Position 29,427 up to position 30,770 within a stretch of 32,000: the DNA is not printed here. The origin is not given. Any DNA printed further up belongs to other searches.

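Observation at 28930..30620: Translationally coupled DUF262 + HEPN-like two-gene module: a nuclease-swapped relative of GmrSD?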

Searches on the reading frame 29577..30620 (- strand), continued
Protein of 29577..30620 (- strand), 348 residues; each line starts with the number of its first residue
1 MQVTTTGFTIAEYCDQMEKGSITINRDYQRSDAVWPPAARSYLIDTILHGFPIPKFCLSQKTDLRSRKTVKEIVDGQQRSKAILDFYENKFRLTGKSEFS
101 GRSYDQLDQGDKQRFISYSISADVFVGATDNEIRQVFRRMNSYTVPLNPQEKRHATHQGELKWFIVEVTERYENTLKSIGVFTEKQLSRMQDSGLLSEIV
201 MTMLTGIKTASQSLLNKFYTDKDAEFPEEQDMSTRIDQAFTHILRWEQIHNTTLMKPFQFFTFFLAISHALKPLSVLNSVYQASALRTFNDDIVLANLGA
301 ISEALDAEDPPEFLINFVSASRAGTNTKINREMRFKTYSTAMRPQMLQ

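Call 72: search_protein_families(library=pfam, proteins=[L084:4064-4681:+], max_evalue=10)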
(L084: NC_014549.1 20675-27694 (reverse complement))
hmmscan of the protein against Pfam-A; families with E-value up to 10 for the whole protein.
L084:4064-4681:+ (206 aa): 1 family
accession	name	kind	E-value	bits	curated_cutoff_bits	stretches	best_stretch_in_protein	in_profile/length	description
PF10375.14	GRAB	-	0.54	10.5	26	1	115-138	26-49/49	GRAB domain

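Call 81: predict_structure(alignment_id=A3)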
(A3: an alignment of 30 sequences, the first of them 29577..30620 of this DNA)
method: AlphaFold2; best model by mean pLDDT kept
length: 348 residues; sequences in the alignment: 30
mean_pLDDT: 92.9   pTM: 0.85
mean pLDDT of the five models: 92.9, 92.7, 92.1, 89.4, 84.6
residues with pLDDT >= 90: 276; 70-90: 67; 50-70: 5; < 50: 0
segments of 3 or more residues with pLDDT < 50: none
pLDDT, mean of each block of 10 residues (from residue 1): 94 95 89 85 96 93 86 92 96 93 97 97 93 87 73 88 95 96 93 96 97 94 94 97 96 96 98 96 90 96 95 94 89 97 89
secondary structure, 60 per line:
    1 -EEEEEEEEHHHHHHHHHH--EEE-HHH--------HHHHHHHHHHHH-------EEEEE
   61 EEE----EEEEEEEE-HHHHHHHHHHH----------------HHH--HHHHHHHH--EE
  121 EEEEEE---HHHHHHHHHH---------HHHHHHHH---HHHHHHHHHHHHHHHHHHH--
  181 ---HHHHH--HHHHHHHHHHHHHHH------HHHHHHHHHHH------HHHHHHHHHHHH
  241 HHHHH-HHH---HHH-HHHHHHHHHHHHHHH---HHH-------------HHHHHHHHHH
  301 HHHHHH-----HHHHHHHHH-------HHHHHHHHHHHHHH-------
elements in order: E2-9 H10-19 E22-24 H37-48 E56-63 E68-75 H77-87 H109-116 E119-126 H130-139 H149-156 H160-178 H184-188 H191-205 H212-222 H229-245 H257-271 H291-306 H312-320 H328-341

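Call 84: search_dna_similar(query=window:29577-30620:-, collection=plasmids, mode=protein, max_evalue=0.00001, max_rows=60, rows=spread)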
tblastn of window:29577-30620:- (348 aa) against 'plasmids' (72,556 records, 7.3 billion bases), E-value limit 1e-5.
Records with a match: 168; places in all: 171; records where one place covers at least 80% of the query: 6.
Best place of each record, by identity: <60% 168.
By first word of the organism name: Klebsiella 26; Escherichia 20; Ralstonia 20; Salmonella 10; Bacillus 9; Rhizobium 8; Acinetobacter 8; Rhodococcus 6; Burkholderia 4; Hymenobacter 3; and 40 more.
By predicted mobility (MOB-suite, as given by PLSDB): conjugative 71; non-mobilizable 56; mobilizable 41.
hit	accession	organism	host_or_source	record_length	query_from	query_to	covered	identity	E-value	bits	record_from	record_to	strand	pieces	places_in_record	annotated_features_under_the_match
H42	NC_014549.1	Glutamicibacter arilaitensis Re117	-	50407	5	334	95%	29.7%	1e-36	147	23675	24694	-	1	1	DUF262 domain-containing protein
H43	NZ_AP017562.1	Pseudanabaena sp. ABRG5-3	-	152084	5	241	68%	32.1%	3e-28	122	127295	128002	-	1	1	DUF262 domain-containing protein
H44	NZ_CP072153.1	Rhizobium sp. K15/93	Himalayan blackberry,cell culture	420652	1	243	70%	31.1%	3e-27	120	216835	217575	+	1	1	DUF262 domain-containing protein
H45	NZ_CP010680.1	Phaeobacter gallaeciensis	cell culture,clam larvae aquaculture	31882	2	285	82%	26.3%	8e-8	62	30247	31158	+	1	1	DUF262 domain-containing protein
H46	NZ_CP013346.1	Sphingopyxis macrogoltabida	whole organism,activated sludge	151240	10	277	77%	27.4%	9e-22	103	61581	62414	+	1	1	DUF262 domain-containing protein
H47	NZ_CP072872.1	Rhizobium sp. NLR16a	lentil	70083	1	245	70%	27.1%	1e-9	67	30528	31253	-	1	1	DUF262 domain-containing protein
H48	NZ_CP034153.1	Rhodococcus sp. NJ-530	Antarctic sea ice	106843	8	307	86%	22.1%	4e-16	87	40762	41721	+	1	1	DUF262 domain-containing protein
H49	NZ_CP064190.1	Rhizobium sp. 007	Onobrychis viciifolia,cell culture,root ...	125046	10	233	64%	27.4%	2e-17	91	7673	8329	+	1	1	DUF262 domain-containing protein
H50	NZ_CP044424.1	Paracoccus pantotrophus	cell culture,denitrifying, ...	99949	1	192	55%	29.2%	3e-9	66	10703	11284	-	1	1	DUF262 domain-containing protein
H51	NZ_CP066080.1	Pediococcus pentosaceus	-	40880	1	219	63%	25.4%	1e-8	64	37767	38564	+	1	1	DUF262 domain-containing protein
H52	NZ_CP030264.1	Ensifer adhaerens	Zea mays,whole organism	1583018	1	170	49%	32.4%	1e-16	89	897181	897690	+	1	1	none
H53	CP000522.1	Acinetobacter baumannii ATCC 17978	-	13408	1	186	53%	28.9%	9e-11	71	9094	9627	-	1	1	hypothetical protein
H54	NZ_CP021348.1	Acinetobacter baumannii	Homo sapiens,blood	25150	1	186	53%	28.9%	1e-10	71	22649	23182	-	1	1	DUF262 domain-containing protein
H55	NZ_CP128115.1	Bacillus halotolerans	bacterial isolate,rhizosphere soil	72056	4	201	57%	27.2%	3e-6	57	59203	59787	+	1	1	DUF262 domain-containing protein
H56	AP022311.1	Burkholderia sp. SFA1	-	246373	27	209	53%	29.4%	8e-11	71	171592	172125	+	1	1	hypothetical protein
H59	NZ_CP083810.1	Pantoea agglomerans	Eucalyptus grandis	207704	1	170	49%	30.1%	2e-14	82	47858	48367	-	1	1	DUF262 domain-containing protein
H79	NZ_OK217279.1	Escherichia coli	-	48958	1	161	46%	26.7%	5e-7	59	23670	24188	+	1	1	DUF262 domain-containing protein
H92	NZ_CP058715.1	Escherichia coli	Manis javanica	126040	27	179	44%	25.5%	3e-8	63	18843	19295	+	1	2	DUF262 domain-containing protein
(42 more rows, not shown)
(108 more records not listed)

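Call 85: fold_search(model_id=the predicted structure, library=pdb)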
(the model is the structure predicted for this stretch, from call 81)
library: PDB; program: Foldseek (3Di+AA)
matches with E <= 10: 76; with E <= 0.001: 1
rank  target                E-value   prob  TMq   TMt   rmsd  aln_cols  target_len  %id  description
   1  7p9k_A                7.8e-04  0.99  0.27  0.18  13.8       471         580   12  BrxU, GmrSD-family Type IV restriction enzyme (released 2021-12-08)
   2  6jiv_A                5.9e-03  0.91  0.26  0.17  18.9       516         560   11  SspE crystal structure (released 2020-03-25)
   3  6sdk_A                9.6e-03  0.99  0.23  0.38  14.9       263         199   13  Crystal structure of bacterial ParB dimer bound to CDP (released 2019-10-23)
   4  7p9m_B                2.0e-02  0.94  0.32  0.23  12.9       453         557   13  BrxU, GmrSD-family Type IV restriction enzyme (released 2021-12-08)
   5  7p9m_A                2.0e-02  0.94  0.31  0.22  13.7       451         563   13  BrxU, GmrSD-family Type IV restriction enzyme (released 2021-12-08)
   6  6sdk_B                3.2e-02  0.93  0.23  0.37  15.8       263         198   14  Crystal structure of bacterial ParB dimer bound to CDP (released 2019-10-23)
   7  7drr_A                3.4e-02  0.47  0.23  0.13  17.5       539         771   10  Structure of SspE-R100A protein (released 2022-06-29)
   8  7bnr_A                3.6e-02  0.94  0.23  0.39  16.5       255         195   13  Crystal structure of a ParB Q52A mutant from Myxococcus xanthus bound to CTPyS (released 2021-09-08)
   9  7ol9_B                4.3e-02  0.90  0.23  0.37  17.0       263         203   14  Crystal structure of C-terminally truncated Bacillus subtilis nucleoid occlusion protein (Noc) complexed to the Noc-bi (released 2022-03-09)
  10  6jiv_C                5.8e-02  0.54  0.24  0.16  17.2       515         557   10  SspE crystal structure (released 2020-03-25)
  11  6ryk_A                6.1e-02  0.98  0.22  0.51  15.4       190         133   11  Crystal structure of the ParB-like protein PadC (released 2020-01-22)
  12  7bnr_B                6.1e-02  0.87  0.23  0.38  17.0       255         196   14  Crystal structure of a ParB Q52A mutant from Myxococcus xanthus bound to CTPyS (released 2021-09-08)
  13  6ryk_B                7.0e-02  0.98  0.22  0.49  13.2       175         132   12  Crystal structure of the ParB-like protein PadC (released 2020-01-22)
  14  7bnk_A                7.7e-02  0.85  0.23  0.38  16.1       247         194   16  Crystal structure of ParB from Myxococcus xanthus bound to CDP and Monothiophosphate (released 2021-09-08)
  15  7bm8_A                9.4e-02  0.95  0.24  0.42  15.1       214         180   14  Crystal structure of the C-terminally truncated chromosome-partitioning protein ParB from Caulobacter crescentus compl (released 2021-04-28)
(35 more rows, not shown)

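Call 86: get_annotated_region(hit=H79, flank=3000)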
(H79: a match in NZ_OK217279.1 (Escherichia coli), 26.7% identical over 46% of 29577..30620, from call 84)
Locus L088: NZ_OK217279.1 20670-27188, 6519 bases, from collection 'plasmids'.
description: Escherichia coli strain 2010FS332 plasmid p2010FS332, complete sequence
organism: Escherichia coli (NCBI taxid 562)
taxonomy: Bacteria; Pseudomonadota; Gammaproteobacteria; Enterobacterales; Enterobacteriaceae; Escherichia; Escherichia coli
host: -; source: -; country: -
typing (MOB-suite, as given by PLSDB): conjugative; replicon IncX1; relaxase MOBP; mating-pair formation MPF_T
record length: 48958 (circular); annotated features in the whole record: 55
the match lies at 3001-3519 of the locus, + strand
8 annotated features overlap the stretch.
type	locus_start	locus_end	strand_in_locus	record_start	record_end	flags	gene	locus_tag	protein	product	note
CDS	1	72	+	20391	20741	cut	-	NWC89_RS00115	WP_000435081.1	hypothetical protein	-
CDS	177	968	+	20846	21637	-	-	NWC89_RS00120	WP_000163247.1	hypothetical protein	-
CDS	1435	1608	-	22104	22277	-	-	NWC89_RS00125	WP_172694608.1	hypothetical protein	-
CDS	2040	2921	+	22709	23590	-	-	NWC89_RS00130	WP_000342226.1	replication initiation protein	-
CDS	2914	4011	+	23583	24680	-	-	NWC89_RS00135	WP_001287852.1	DUF262 domain-containing protein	-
CDS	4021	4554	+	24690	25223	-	-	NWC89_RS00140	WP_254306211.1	HEPN domain-containing protein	-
CDS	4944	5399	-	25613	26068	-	-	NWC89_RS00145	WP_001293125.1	H-NS family nucleoid-associated regulatory protein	GO:0006355 - regulation of DNA-templated transcription [Evidence IEA]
CDS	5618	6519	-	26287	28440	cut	-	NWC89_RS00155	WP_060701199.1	type IA DNA topoisomerase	GO:0006265 - DNA topological change [Evidence IEA]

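Call 87: get_annotated_region(hit=H92, flank=3000)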
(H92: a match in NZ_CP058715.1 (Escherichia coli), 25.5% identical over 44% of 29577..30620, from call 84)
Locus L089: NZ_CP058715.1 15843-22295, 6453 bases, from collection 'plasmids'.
description: Escherichia coli strain M172-1 plasmid pM172-1.1, complete sequence
organism: Escherichia coli (NCBI taxid 562)
taxonomy: Bacteria; Pseudomonadota; Gammaproteobacteria; Enterobacterales; Enterobacteriaceae; Escherichia; Escherichia coli
host: -; source: Manis javanica; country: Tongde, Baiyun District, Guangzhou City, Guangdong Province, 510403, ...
typing (MOB-suite, as given by PLSDB): conjugative; replicon IncFIA; relaxase MOBF; mating-pair formation MPF_F
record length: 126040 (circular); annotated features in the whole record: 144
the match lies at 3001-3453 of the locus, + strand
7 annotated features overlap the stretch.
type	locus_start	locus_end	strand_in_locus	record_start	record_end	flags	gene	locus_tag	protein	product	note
CDS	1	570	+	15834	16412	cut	-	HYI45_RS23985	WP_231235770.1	hypothetical protein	-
CDS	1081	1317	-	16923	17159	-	-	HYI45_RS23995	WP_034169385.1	hypothetical protein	-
CDS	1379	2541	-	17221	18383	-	-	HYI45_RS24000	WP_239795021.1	IS3-like element IS3 family transposase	GO:0006313 - DNA transposition [Evidence IEA]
CDS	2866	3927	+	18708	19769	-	-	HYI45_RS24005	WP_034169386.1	DUF262 domain-containing protein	-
CDS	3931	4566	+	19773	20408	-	-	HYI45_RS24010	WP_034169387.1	MAE_28990/MAE_18760 family HEPN-like nuclease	-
CDS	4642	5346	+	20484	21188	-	-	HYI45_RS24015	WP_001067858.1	IS6-like element IS26 family transposase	GO:0006313 - DNA transposition [Evidence IEA]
CDS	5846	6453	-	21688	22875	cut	-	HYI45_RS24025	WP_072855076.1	IS91 family transposase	-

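Call 88: get_annotated_region(hit=H59, flank=3000)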
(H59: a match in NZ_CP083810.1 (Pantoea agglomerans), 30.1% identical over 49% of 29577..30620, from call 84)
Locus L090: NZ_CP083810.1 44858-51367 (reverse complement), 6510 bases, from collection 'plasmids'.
description: Pantoea agglomerans strain 33.1 plasmid p33.1_2, complete sequence
organism: Pantoea agglomerans (NCBI taxid 549)
taxonomy: Bacteria; Pseudomonadota; Gammaproteobacteria; Enterobacterales; Erwiniaceae; Pantoea; Pantoea agglomerans
host: -; source: Eucalyptus grandis; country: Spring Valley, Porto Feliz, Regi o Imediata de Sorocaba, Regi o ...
typing (MOB-suite, as given by PLSDB): non-mobilizable; mating-pair formation MPF_G
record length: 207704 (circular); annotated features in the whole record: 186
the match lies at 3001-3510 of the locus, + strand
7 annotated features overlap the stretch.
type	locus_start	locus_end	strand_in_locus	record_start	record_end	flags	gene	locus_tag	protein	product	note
CDS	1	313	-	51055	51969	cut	-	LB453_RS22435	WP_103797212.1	LysR family transcriptional regulator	GO:0006355 - regulation of DNA-templated transcription [Evidence IEA]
CDS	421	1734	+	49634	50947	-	-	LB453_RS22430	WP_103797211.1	nucleobase:cation symporter-2 family protein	-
CDS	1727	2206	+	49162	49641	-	-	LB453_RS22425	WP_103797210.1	nucleoside deaminase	GO:0009116 - nucleoside metabolic process [Evidence IEA]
CDS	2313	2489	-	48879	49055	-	-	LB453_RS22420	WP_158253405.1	hypothetical protein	-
CDS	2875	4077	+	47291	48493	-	-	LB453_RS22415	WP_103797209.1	DUF262 domain-containing protein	-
CDS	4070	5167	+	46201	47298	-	-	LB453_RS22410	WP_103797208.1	DUF3696 domain-containing protein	-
CDS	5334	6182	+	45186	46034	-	-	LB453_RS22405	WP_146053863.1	hypothetical protein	-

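Call 92: find_related_loci(query=L088:4021-4551:+, collection=metagenome_contigs, flank=2500)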
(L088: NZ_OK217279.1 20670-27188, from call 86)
Query L088:4021-4551:+ (177 aa) in metagenome_contigs; peptide patterns used: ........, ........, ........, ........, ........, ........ (x = any residue, [..] = any of these).
160 stretches matched a pattern; 10 encode a relative of the query (tblastn E <= 1e-3); 10 distinct loci.
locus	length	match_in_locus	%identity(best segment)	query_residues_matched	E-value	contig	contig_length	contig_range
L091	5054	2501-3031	100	1-177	2e-121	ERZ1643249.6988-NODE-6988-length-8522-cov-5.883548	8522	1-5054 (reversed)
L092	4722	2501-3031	100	1-177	1e-121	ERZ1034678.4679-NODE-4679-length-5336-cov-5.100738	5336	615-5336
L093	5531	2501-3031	97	1-177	4e-117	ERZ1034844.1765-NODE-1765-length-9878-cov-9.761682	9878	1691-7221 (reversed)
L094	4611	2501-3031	97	1-177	9e-117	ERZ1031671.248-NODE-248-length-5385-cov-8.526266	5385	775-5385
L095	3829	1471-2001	97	1-177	1e-118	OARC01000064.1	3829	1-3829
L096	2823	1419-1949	97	1-177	5e-121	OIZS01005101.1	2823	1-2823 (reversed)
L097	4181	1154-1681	66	2-177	2e-81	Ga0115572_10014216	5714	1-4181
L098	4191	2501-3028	66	2-177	2e-81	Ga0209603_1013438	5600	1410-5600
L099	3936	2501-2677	100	1-59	3e-36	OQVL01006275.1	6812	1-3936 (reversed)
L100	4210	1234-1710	38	2-172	2e-29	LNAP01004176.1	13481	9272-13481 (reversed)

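Call 99: search_protein_families(library=padloc, proteins=[L088:2914-4008:+, L088:4021-4551:+, L089:2866-3924:+, L089:3931-4563:+], max_evalue=0.01)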
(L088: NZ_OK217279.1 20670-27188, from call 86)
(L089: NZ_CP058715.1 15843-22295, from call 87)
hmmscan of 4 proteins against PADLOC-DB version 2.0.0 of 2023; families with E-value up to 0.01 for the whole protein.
L088:2914-4008:+ (365 aa): 23 families
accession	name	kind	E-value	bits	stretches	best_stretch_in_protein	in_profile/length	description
PDLC03877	NsnA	-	3.5e-68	228.6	1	9-360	23-379/385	-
PDLC04027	PD-T4-2_A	-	7.1e-42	141.7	1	52-360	54-361/363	-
PDLC03418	REase_II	-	6.5e-13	46.5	1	44-205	27-165/372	Type II restriction enzyme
PDLC04151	HEC-05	-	1.2e-10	38.8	1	38-82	27-71/600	-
PDLC04150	HEC-05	-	7.1e-08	29.7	1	40-91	11-63/583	-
PDLC04709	PDC-M55C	-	1.3e-07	28.6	1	28-89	6-67/554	-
PDLC04157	HEC-06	-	1.7e-07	28.2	1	40-110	12-90/558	-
PDLC02792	SspE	-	3.1e-07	27.1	1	50-78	23-51/771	SspE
PDLC04154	HEC-06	-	3.3e-06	24.1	1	47-105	20-85/569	-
PDLC04155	HEC-06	-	3.9e-05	20.4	1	44-106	14-84/562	-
PDLC02687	Orf5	-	0.00016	18.6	1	47-105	14-79/543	Orf5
PDLC02686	Orf5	-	0.00016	18.4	1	46-104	16-88/566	Orf5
PDLC02783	SspE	-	0.00021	17.7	1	35-78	11-52/793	SspE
PDLC04036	PD-T4-4_B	-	0.00029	18.8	1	134-217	16-99/203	-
PDLC02695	Orf5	-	0.00032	17.2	0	32-72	3-41/601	Orf5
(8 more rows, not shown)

L088:4021-4551:+ (177 aa): 0 families

L089:2866-3924:+ (353 aa): 13 families
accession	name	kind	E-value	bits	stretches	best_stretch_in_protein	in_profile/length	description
PDLC03877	NsnA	-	1.4e-62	210.2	1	12-346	41-377/385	-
PDLC04027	PD-T4-2_A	-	8.1e-37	125.1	1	44-340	55-353/363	-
PDLC03418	REase_II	-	6.2e-12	43.3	1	40-180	31-164/372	Type II restriction enzyme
PDLC02792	SspE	-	8.2e-07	25.7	1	39-69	21-51/771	SspE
PDLC04154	HEC-06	-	1.5e-06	25.2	1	37-100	19-89/569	-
PDLC04155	HEC-06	-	1.1e-05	22.2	1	39-146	18-132/562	-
PDLC02786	SspE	-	6.2e-05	19.5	0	38-69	20-51/766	SspE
PDLC04151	HEC-05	-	8.5e-05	19.5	1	38-71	36-69/600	-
PDLC02690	Orf5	-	9e-05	19.5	1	39-100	6-76/531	Orf5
PDLC02687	Orf5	-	0.00011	19.2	1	39-101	15-84/543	Orf5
PDLC04157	HEC-06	-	0.00017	18.3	1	38-101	19-90/558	-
PDLC04709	PDC-M55C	-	0.00089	16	1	39-76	26-63/554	-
PDLC02790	SspE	-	0.0042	13.2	0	41-66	15-40/776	SspE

L089:3931-4563:+ (211 aa): 0 families

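Call 100: search_protein_families(library=pfam, proteins=[L088:4021-4551:+, L089:3931-4563:+, L100:1222-1752:+, P0280, P0276], max_evalue=1)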
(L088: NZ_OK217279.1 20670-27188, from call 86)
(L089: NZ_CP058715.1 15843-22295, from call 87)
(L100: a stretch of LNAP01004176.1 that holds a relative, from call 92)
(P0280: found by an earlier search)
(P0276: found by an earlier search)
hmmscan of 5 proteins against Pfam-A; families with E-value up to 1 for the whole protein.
L088:4021-4551:+ (177 aa): 1 family
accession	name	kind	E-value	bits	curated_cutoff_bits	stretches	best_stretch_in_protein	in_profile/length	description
PF18735.6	HEPN_RiboL-PSP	-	3.2e-13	50.5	28.4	1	5-176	5-189/191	RiboL-PSP-HEPN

L089:3931-4563:+ (211 aa): 2 families
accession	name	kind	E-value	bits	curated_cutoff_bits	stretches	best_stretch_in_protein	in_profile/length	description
PF18737.6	HEPN_MAE_28990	-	6.2e-11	43.3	26.8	1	6-206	7-211/211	MAE_28990/MAE_18760-like HEPN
PF18735.6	HEPN_RiboL-PSP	-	1.6e-08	35.1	28.4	1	10-183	5-175/191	RiboL-PSP-HEPN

L100:1222-1752:+ (177 aa): 1 family
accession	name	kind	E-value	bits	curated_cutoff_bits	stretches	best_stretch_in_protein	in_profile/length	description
PF18735.6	HEPN_RiboL-PSP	-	7.2e-10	39.5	28.4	1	31-168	23-190/191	RiboL-PSP-HEPN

P0280 (214 aa): 0 families

P0276 (216 aa): 0 families
